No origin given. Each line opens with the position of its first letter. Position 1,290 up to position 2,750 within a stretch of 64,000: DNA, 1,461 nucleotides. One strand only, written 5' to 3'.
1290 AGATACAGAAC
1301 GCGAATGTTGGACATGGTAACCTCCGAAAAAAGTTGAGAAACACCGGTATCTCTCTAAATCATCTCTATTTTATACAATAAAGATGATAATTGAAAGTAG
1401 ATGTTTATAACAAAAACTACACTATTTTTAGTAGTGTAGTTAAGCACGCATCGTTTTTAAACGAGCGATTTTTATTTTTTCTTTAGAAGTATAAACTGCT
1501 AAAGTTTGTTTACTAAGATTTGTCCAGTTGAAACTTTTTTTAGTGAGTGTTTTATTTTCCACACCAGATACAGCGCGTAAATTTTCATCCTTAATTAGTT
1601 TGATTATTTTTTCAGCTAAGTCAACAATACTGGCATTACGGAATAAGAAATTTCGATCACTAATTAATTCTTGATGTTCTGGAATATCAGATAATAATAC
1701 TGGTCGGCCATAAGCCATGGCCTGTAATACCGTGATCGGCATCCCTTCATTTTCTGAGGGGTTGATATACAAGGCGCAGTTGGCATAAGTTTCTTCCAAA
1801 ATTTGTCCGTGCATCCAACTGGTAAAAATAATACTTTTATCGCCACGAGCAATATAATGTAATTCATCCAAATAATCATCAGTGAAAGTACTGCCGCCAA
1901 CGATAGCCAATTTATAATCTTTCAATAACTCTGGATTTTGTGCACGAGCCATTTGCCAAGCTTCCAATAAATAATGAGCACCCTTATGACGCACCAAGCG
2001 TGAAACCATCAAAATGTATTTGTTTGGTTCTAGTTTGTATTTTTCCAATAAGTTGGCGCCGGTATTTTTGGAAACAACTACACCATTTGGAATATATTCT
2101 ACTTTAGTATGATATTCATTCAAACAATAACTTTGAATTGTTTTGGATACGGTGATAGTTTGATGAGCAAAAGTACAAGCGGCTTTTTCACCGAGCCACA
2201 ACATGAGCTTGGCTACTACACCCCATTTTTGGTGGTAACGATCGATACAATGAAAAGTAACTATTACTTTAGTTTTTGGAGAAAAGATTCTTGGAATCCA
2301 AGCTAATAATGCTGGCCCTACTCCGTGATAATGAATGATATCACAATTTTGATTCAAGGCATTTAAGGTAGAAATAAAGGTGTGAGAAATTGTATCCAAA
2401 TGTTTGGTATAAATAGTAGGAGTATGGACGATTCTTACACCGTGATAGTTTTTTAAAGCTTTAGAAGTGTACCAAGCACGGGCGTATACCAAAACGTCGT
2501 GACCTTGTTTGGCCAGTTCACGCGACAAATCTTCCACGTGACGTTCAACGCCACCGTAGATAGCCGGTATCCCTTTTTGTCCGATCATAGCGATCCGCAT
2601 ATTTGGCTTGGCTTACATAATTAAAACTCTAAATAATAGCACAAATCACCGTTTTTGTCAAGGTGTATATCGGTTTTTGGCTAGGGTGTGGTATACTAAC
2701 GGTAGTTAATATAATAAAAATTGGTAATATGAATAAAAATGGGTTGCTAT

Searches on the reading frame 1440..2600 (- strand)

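Call 62: search_protein_families(library=ncbifam, proteins=[window:1440-2600:-], max_evalue=1e-10)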
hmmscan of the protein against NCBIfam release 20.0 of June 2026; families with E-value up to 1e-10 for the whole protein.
window:1440-2600:- (386 aa): 12 families
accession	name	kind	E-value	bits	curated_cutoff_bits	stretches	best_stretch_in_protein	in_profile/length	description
TIGR02149.1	glgA_Coryne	subfamily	1.3e-27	97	302.4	1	1-371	1-388/391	glycogen synthase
TIGR04047.1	MSMEG_0565_glyc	hypoth_equivalog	6e-24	84.8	259.85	1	16-371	13-372/373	MSMEG_0565 family glycosyltransferase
TIGR03088.1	stp2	hypoth_equivalog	3.7e-17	62.4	409.05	1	140-371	132-371/374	TIGR03088 family PEP-CTERM/XrtA system glycosyltransferase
NF038295.1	EPS_HpsP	equivalog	3.9e-17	62.3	550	1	165-371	176-385/388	hormogonium polysaccharide biosynthesis glycosyltransferase HpsP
NF038229.1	Glyco4_Geo_Pelo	equivalog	3.7e-16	59.1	400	1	140-370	110-333/338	GPMC system family 4 glycosyltransferase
TIGR04157.1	glyco_rSAM_CFB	subfamily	2e-14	53.4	400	1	138-370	163-406/406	TIGR04157 family glycosyltransferase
NF047684.1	TeichurnBiosyTuaC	equivalog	2.6e-13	49.7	550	1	71-359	94-375/391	teichuronic acid biosynthesis protein TuaC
NF041010.1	glycosy_Agl16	equivalog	3e-13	49.4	575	1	2-372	2-350/352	glycosylation protein Agl16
NF046071.1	B1-4RhmsylTfaseCps2T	equivalog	4e-13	49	500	1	3-363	4-377/384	beta 1-4 rhamnosyltransferase Cps2T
NF053513.1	Gtran_IagA_BgsA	equivalog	4.1e-13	49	460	1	157-371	117-329/333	LTA glycolipid anchor biosynthesis glycosyltransferase, IagA/BgsA family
NF041876.1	EPS_EpsE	equivalog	3.9e-11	42.8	400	1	148-358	169-381/389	exopolysaccharide biosynthesis GT4 family glycosyltransferase EpsE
TIGR04063.1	stp3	hypoth_equivalog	3.9e-11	42.5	442.05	1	165-371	180-393/397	TIGR04063 family PEP-CTERM/XrtA system glycosyltransferase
